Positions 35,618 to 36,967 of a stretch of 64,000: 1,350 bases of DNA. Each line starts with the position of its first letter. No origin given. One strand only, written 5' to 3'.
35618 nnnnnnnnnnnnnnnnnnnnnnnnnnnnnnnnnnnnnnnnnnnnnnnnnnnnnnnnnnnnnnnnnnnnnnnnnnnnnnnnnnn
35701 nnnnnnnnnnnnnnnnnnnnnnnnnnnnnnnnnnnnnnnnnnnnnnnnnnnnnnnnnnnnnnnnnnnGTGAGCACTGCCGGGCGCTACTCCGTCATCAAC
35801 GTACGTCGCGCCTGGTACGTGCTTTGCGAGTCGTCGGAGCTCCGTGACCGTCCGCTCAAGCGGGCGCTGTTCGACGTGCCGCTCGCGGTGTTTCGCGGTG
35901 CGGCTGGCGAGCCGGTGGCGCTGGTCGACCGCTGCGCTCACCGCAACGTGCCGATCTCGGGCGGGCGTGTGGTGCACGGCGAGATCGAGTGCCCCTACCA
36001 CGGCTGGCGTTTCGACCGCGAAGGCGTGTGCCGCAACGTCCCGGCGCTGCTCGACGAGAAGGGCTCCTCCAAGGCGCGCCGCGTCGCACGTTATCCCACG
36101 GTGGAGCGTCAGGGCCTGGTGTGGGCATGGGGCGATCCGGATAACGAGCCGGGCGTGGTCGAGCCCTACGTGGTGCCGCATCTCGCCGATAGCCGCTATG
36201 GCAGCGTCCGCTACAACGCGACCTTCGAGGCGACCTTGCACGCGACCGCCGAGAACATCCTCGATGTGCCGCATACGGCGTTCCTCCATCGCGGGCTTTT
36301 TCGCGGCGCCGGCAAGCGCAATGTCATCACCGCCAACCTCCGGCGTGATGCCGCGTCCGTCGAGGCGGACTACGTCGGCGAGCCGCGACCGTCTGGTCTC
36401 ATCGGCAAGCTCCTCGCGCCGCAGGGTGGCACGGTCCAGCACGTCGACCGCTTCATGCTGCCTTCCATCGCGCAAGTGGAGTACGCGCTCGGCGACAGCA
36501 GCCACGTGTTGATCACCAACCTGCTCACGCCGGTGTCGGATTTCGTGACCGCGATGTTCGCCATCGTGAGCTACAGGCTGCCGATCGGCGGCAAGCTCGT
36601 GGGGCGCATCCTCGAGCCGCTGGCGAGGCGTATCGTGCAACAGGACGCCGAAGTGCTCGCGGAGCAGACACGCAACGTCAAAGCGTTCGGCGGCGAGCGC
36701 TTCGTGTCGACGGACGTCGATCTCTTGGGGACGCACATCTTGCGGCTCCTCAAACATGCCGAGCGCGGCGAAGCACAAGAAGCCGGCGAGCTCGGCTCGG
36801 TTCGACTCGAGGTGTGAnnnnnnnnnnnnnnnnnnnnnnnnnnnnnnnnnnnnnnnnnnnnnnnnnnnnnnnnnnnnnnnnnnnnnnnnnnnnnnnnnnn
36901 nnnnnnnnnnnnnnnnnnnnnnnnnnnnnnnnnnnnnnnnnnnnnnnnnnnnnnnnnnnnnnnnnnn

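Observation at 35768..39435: Four-gene coupled operon: VanA-like Rieske oxygenase, betaine-type ABC ATPase, fused OpuAC-permease, and D-aminoacyl-tRNA deacylase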

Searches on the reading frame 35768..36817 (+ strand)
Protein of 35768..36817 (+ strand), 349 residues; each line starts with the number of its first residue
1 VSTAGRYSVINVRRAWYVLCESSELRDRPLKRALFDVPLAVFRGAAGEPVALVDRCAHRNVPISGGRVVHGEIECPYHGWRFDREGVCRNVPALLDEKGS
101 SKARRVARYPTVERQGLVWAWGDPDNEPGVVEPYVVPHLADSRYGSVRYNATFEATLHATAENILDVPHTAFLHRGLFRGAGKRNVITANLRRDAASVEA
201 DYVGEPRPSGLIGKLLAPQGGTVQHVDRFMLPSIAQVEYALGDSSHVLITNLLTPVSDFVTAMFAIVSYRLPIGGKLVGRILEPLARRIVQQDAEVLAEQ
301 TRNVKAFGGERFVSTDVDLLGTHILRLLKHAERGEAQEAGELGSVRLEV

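Call 8: search_protein_families(library=pfam, proteins=[window:35768-36817:+], max_evalue=0.01)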
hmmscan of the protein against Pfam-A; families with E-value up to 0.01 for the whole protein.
window:35768-36817:+ (349 aa): 2 families
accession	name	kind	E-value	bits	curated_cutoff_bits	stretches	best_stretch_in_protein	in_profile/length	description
PF00355.32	Rieske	-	7.7e-23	80.7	20.3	1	16-94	2-81/88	Rieske [2Fe-2S] domain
PF19112.6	VanA_C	-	3.5e-12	47.3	23.5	1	154-331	2-190/193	Vanillate O-demethylase oxygenase C-terminal domain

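Call 9: search_protein_families(library=ncbifam, proteins=[window:35768-36817:+], max_evalue=0.001)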
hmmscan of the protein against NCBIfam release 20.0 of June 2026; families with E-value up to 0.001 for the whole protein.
window:35768-36817:+ (349 aa): 7 families
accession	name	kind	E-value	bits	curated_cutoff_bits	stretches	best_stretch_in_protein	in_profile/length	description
NF052579.1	BetMthstMoxSdmAMthl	equivalog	4.6e-25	88.3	600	1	15-203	17-204/351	4beta-methylsterol monooxygenase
NF041683.1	ant_diox_AndAb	equivalog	1.2e-07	31.8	150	1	16-92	2-79/100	anthranilate 1,2-dioxygenase ferredoxin subunit AndAb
NF007422.0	PRK09965.1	equivalog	9.5e-07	28.8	113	1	18-93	5-80/106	bifunctional 3-phenylpropionate/cinnamic acid dioxygenase ferredoxin subunit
TIGR02377.1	MocE_fam_FeS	subfamily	8.6e-06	25.7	136.15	1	39-94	26-82/101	MocE family 2Fe-2S type ferredoxin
NF042948.2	3PPDioc_HcaC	equivalog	5.2e-05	23.5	150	1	19-82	6-70/105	3-phenylpropionate/cinnamic acid dioxygenase ferredoxin subunit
NF041684.1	ant_diox_AndAc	equivalog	7e-05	21.6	750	1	35-94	68-128/418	anthranilate 1,2-dioxygenase large subunit AndAc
NF042946.1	3PPDioc_HcaE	equivalog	0.00061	18.9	830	1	14-93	37-119/450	3-phenylpropionate/cinnamic acid dioxygenase subunit alpha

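Call 10: search_solved_structures(query=window:35768-36817:+, max_evalue=0.001, show_alignments=2)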
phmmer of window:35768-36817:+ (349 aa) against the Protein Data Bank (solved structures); distinct sequences matched with E-value up to 0.001: 26.
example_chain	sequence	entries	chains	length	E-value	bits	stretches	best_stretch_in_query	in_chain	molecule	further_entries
3gb4_A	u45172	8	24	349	3.1e-28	102.1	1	12-176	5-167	DdmC | Dicamba O-demethylase, oxygenase component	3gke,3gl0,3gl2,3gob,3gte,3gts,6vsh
7qwt_A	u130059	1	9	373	4.6e-23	85.1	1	12-215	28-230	Rieske (2Fe-2S) domain protein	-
6icp_A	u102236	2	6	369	1.8e-19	73.3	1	13-179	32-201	Methylxanthine N1-demethylase NdmA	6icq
6ick_A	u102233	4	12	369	1.9e-19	73.2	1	13-179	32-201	Methylxanthine N1-demethylase NdmA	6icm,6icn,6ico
6wnc_A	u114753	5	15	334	3.4e-19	72.4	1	14-181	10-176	SxtDIOX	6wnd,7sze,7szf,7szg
6wn3_A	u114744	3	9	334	1.7e-17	66.8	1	15-178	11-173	SxtT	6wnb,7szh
7fhr_A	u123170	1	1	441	2.5e-17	66.3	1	12-232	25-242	Putative Phthalate 4,5-dioxygenase, subunit alpha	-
6icl_A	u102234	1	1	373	6.9e-15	58.2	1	46-178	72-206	Methylxanthine N3-demethylase NdmB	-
4qdf_B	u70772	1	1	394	1.3e-14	57.3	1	12-249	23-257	3-ketosteroid 9alpha-hydroxylase oxygenase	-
9ina_A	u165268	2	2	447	5.9e-14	55.2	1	12-175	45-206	Rieske (2Fe-2S) domain protein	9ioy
7fjl_A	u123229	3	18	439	1.7e-13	53.7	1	12-174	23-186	Rieske (2Fe-2S) domain protein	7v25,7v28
2zyl_A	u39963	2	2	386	1.8e-13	53.6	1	13-177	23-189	POSSIBLE OXIDOREDUCTASE | 3-ketosteroid-9-alpha-monooxygenase oxygenase subunit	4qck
4qdc_A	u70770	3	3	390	8.5e-13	51.3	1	13-176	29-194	3-ketosteroid 9alpha-hydroxylase oxygenase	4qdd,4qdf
3gcf_A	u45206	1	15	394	1.3e-08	37.6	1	42-184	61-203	Terminal oxygenase component of carbazole 1,9a-dioxygenase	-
3gkq_A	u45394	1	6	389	5.9e-07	32.1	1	11-211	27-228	Terminal oxygenase component of carbazole 1,9a-dioxygenase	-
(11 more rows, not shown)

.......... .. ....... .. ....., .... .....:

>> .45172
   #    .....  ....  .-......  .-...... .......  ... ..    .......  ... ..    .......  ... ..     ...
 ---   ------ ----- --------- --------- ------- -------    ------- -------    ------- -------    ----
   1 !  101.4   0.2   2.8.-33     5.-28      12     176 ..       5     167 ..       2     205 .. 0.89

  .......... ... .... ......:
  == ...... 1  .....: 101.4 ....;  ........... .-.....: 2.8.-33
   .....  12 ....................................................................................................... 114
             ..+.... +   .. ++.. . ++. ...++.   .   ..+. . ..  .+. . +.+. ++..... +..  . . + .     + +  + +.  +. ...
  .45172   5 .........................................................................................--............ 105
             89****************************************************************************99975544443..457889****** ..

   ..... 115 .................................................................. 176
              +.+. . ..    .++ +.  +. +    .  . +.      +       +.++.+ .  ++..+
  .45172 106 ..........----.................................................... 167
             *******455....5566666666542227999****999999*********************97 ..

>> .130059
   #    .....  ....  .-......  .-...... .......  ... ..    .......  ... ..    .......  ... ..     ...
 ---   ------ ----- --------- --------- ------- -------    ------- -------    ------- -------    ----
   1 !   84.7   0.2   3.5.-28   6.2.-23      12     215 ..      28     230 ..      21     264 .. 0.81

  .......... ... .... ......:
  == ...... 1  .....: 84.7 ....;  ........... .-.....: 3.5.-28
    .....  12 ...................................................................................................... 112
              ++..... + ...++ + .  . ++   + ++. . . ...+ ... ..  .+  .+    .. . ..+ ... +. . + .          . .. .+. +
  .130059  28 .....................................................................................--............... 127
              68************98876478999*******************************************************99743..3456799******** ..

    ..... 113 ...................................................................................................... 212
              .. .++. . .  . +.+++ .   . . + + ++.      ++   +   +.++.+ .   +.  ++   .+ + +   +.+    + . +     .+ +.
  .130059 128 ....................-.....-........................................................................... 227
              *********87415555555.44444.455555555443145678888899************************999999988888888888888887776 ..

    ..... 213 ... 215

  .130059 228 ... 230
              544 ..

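Call 12: find_homologous_proteins(query=window:35768-36817:+, max_evalue=1e-10)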
Query window:35768-36817:+ (349 aa): 2897 proteins with E <= 1e-10 among 8000 candidates; the best 120 are listed.
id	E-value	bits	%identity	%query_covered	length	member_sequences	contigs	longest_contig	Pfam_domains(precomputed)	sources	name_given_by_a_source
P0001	1.2e-219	746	94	100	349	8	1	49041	PF00355.33,PF19112.7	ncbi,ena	ncbi:MAG: Rieske 2Fe-2S domain-containing protein [Myxococcota bacterium]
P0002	1.5e-207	707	88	100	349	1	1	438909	PF00355.33,PF19112.7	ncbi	-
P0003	1.1e-202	691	85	100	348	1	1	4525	PF00355.33,PF19112.7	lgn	-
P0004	1.7e-194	664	84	98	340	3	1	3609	PF00355.33,PF19112.7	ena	-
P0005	1.5e-175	601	77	98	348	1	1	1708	PF00355.33,PF19112.7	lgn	-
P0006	2.9e-172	591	84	86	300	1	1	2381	PF00355.33,PF19112.7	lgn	-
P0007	4.1e-158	544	71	97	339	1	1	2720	PF00355.33,PF19112.7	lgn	-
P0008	5.2e-154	531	71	97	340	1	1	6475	PF00355.33,PF19112.7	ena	-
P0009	5.4e-153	527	69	97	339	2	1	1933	PF00355.33,PF19112.7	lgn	-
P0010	2.0e-143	496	64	99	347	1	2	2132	PF00355.33,PF19112.7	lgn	-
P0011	3.7e-131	455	61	96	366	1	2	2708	PF00355.33,PF19112.7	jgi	jgi:phenylpropionate dioxygenase-like ring-hydroxylating dioxygenase large terminal subunit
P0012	1.5e-129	450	60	100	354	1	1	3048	PF00355.33,PF19112.7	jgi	jgi:phenylpropionate dioxygenase-like ring-hydroxylating dioxygenase large terminal subunit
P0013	3.5e-127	442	58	97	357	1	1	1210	PF00355.33,PF19112.7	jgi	jgi:phenylpropionate dioxygenase-like ring-hydroxylating dioxygenase large terminal subunit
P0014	3.7e-127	442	59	100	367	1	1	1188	PF00355.33,PF19112.7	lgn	-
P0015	4.8e-127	442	59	96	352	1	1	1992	PF00355.33,PF19112.7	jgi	jgi:phenylpropionate dioxygenase-like ring-hydroxylating dioxygenase large terminal subunit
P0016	1.0e-126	441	59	95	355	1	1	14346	PF00355.33,PF19112.7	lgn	-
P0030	9.1e-121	421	56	95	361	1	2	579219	PF00355.33,PF19112.7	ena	-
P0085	1.4e-115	404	53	96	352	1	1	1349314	PF00355.33,PF19112.7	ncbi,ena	-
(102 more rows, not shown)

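Call 13: find_encoding_contigs(protein=P0002, flank=8000, max_places=2)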
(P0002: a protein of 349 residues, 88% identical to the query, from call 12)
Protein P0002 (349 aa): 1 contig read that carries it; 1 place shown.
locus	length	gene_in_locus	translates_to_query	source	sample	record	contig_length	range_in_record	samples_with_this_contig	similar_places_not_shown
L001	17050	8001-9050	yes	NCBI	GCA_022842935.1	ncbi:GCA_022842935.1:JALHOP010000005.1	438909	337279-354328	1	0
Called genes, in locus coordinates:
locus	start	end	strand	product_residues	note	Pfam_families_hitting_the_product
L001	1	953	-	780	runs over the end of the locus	PF02897:Peptidase_S9_N, PF00326:Peptidase_S9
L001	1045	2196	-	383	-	PF01926:MMR_HSR1, PF02421:FeoB_N, PF06071:YchF-GTPase_C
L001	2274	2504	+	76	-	-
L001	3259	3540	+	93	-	-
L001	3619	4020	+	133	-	PF00588:SpoU_methylase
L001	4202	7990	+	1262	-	PF16078:2-oxogl_dehyd_N, PF00198:2-oxoacid_dh, PF00676:E1_dh, PF02779:Transket_pyr, PF16870:OxoGdeHyase_C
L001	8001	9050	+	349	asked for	PF00355:Rieske, PF19112:VanA_C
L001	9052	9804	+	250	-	PF00005:ABC_tran, PF13304:AAA_21 (faint)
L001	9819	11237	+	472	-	PF04069:OpuAC, PF00528:BPD_transp_1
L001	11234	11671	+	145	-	PF02580:Tyr_Deacylase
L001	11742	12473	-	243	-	-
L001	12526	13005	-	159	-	PF04073:tRNA_edit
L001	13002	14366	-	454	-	PF03901:Glyco_transf_22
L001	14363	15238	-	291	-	PF00149:Metallophos, PF12850:Metallophos_2 (faint)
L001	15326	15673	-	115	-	-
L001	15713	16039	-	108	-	-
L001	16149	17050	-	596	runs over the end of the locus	PF00672:HAMP, PF00989:PAS (weak), PF08448:PAS_4 (weak), PF13188:PAS_8 (weak), PF00512:HisKA, PF02518:HATPase_c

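Call 14: find_encoding_contigs(protein=P0030, flank=8000, max_places=2)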
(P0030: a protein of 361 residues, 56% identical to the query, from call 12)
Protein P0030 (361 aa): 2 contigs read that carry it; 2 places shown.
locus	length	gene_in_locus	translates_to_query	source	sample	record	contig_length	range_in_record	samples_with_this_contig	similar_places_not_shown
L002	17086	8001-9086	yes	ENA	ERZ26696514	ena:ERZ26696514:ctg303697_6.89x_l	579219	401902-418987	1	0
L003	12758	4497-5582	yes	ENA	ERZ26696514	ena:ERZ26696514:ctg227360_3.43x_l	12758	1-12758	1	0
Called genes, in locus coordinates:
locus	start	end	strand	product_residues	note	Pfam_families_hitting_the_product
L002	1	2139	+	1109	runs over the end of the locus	PF04434:SWIM (faint), PF08455:SNF2_assoc (faint), PF00176:SNF2-rel_dom, PF04851:ResIII (weak), PF00270:DEAD (weak), PF00271:Helicase_C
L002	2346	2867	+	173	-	PF00436:SSB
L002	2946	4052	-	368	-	PF13646:HEAT_2 (faint)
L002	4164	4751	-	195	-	-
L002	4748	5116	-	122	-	-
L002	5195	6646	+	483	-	PF18073:Zn_ribbon_LapB, PF13481:AAA_25, PF03796:DnaB_C (weak), PF06745:ATPase, PF23442:DUF7125 (faint), PF13541:ChlI (weak)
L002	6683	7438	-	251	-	PF02544:Steroid_dh, PF06966:DUF1295 (weak)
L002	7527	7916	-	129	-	PF02537:CRCB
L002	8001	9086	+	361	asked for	PF00355:Rieske, PF19112:VanA_C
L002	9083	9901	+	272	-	PF08282:Hydrolase_3 (faint)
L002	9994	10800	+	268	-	PF00142:Fer4_NifH (faint), PF01656:CbiA, PF02374:ArsA_ATPase, PF06564:CBP_BcsQ, PF09140:MipZ (weak), PF10609:ParA, PF13614:AAA_31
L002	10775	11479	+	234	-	-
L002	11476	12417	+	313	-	-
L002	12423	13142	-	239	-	-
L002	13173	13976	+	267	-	PF00205:TPP_enzyme_M (faint), PF02146:SIR2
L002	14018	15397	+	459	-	PF01425:Amidase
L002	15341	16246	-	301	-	PF23023:Anti-Pycsar_Apyc1, PF00753:Lactamase_B, PF12706:Lactamase_B_2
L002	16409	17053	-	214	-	PF00484:Pro_CA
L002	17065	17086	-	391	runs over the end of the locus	PF00483:NTP_transferase, PF24894:Hexapep_GlmU (faint), PF25247:LbH_GLGC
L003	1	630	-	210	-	?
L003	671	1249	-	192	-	-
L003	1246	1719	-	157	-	-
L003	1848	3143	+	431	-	PF13481:AAA_25, PF03796:DnaB_C (weak), PF06745:ATPase, PF23442:DUF7125 (faint), PF13541:ChlI (weak)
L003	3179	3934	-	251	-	PF02544:Steroid_dh, PF06966:DUF1295 (weak)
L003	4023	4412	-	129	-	PF02537:CRCB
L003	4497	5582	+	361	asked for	PF00355:Rieske, PF19112:VanA_C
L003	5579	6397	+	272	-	PF08282:Hydrolase_3 (faint)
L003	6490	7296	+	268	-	PF00142:Fer4_NifH (faint), PF01656:CbiA, PF02374:ArsA_ATPase, PF06564:CBP_BcsQ, PF09140:MipZ (weak), PF10609:ParA, PF13614:AAA_31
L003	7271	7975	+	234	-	-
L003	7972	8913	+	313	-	-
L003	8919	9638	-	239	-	-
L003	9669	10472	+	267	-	PF02146:SIR2, PF00205:TPP_enzyme_M (weak)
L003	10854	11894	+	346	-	PF01425:Amidase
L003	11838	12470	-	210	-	PF12706:Lactamase_B_2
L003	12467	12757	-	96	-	?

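Call 15: find_encoding_contigs(protein=P0085, flank=8000, max_places=2)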
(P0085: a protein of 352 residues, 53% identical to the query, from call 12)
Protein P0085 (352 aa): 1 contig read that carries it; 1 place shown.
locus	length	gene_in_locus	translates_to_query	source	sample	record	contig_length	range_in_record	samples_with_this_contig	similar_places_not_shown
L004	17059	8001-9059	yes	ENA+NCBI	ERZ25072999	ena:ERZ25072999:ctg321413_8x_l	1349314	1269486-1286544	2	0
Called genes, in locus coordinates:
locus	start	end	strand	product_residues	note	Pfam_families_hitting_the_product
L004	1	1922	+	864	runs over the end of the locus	PF17900:Peptidase_M1_N, PF01433:Peptidase_M1, PF11838:ERAP1_C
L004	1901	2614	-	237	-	-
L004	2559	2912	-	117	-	-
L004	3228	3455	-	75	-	-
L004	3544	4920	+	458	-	PF18073:Zn_ribbon_LapB, PF13481:AAA_25, PF03796:DnaB_C, PF06745:ATPase, PF23442:DUF7125, PF13541:ChlI, PF05362:Lon_C (weak)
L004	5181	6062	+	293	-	-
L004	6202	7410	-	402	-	-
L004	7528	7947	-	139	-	PF02537:CRCB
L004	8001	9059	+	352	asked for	PF00355:Rieske, PF19112:VanA_C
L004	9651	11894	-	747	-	-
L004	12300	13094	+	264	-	PF08282:Hydrolase_3 (weak)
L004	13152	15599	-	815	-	PF00581:Rhodanese, PF00266:Aminotran_5, PF00753:Lactamase_B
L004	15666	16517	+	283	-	PF00582:Usp (weak)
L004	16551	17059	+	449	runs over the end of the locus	PF02040:ArsB, PF03600:CitMHS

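Call 17: find_related_loci(query=A1, collection=genome_contigs, flank=10000)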
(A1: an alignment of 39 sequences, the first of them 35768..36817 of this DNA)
Query A1 (349 aa) in genome_contigs; peptide patterns used: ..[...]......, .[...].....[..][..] (x = any residue, [..] = any of these).
600 stretches matched a pattern (row limit reached: there are more); 511 encode a relative of the query (tblastn E <= 1e-3); the best 80 are kept; 80 distinct loci.
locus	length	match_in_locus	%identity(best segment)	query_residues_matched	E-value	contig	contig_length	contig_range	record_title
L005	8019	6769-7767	54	8-341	3e-111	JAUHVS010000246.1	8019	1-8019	MAG: bacterium isolate 1_bin.25 NODE_4026_length_8019_cov_0.849721, whole genome shotgun sequence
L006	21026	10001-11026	51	2-338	6e-111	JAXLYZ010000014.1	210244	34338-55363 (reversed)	MAG: Myxococcota bacterium isolate STL-MYX26 C4.62.fa-14, whole genome shotgun sequence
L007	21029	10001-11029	54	8-346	4e-111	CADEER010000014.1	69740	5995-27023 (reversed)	uncultured bacterium isolate Bacteria sp. RBC016 genome assembly, contig: MAG016_14, whole genome shotgun sequence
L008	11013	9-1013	51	14-349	1e-107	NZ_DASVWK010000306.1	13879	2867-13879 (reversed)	MAG: Archangium sp. isolate SMAG_U3368 k141_597785, whole genome shotgun sequence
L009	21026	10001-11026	51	5-349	7e-107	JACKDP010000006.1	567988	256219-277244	MAG: Myxococcales bacterium isolate HK-STAS-MYXO-10 HK-STAS-MYXO-10_6, whole genome shotgun sequence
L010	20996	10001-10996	51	2-335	4e-107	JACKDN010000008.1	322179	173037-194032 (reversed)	MAG: Myxococcales bacterium isolate HK-STAS-MYXO-8 HK-STAS-MYXO-8_8, whole genome shotgun sequence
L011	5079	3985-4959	51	8-334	7e-107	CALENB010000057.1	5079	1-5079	MAG TPA_asm: uncultured Myxococcales bacterium isolate ERR2206774_bin.79_CONCOCT_v1.1_MAG genome assembly, contig: ERZ88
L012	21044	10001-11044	50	1-348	2e-98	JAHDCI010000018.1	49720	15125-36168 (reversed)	MAG: Myxococcota bacterium isolate MAG-130 RZ_1895, whole genome shotgun sequence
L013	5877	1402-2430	47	5-349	7e-98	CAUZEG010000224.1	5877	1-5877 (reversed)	MAG: Myxococcales bacterium isolate CB27_Tmax.121 genome assembly, contig: Ga0310121_10014879, whole genome shotgun sequ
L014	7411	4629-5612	49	1-329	2e-96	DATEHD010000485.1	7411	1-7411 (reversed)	MAG TPA_asm: Candidatus Krumholzibacteriia bacterium isolate SMAG_U8802 k141_466337, whole genome shotgun sequence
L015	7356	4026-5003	43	16-341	1e-83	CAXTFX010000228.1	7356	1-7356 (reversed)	MAG TPA_asm: uncultured Chthoniobacterales bacterium isolate private_GTX0163_metawrap_bin.11 genome assembly, contig: pr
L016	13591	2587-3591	45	5-342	1e-82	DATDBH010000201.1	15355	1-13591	MAG TPA_asm: Microlunatus sp. isolate SMAG_U117 k141_2091942, whole genome shotgun sequence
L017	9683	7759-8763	51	1-334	3e-106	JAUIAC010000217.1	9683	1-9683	MAG: bacterium isolate 5_bin.26 NODE_4937_length_9683_cov_2.555463, whole genome shotgun sequence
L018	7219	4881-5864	42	14-339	3e-73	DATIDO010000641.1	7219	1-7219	MAG TPA_asm: Polyangiaceae bacterium isolate SMAG_U16345 k141_239980, whole genome shotgun sequence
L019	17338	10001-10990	35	6-334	9e-68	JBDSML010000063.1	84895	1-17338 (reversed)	MAG: Gemmatimonadaceae bacterium isolate cluster1_bin.392 k127_7981816, whole genome shotgun sequence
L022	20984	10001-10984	33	6-334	7e-60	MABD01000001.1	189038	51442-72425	Gammaproteobacteria bacterium 45_16_T64 BD02T64_scaffold_62, whole genome shotgun sequence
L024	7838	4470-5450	35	6-335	2e-57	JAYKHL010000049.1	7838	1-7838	MAG: Candidatus Sericytochromatia bacterium isolate 1783137 NODE_21436206, whole genome shotgun sequence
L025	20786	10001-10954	35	16-335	1e-57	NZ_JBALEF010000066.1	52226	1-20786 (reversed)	MAG: Nostoc sp. isolate P6447 bin 3 NODE_531_length_52226_cov_53.545031, whole genome shotgun sequence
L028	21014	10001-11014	30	16-347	4e-49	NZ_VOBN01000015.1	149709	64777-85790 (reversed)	Pseudomonas sp. ANT_J12 ctg00015_149709, whole genome shotgun sequence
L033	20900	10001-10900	37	16-324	2e-45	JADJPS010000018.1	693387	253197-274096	MAG: Devosia sp. isolate Fred_18-Q3-R57-64_BATAC.601 tig01546725-10-6964050, whole genome shotgun sequence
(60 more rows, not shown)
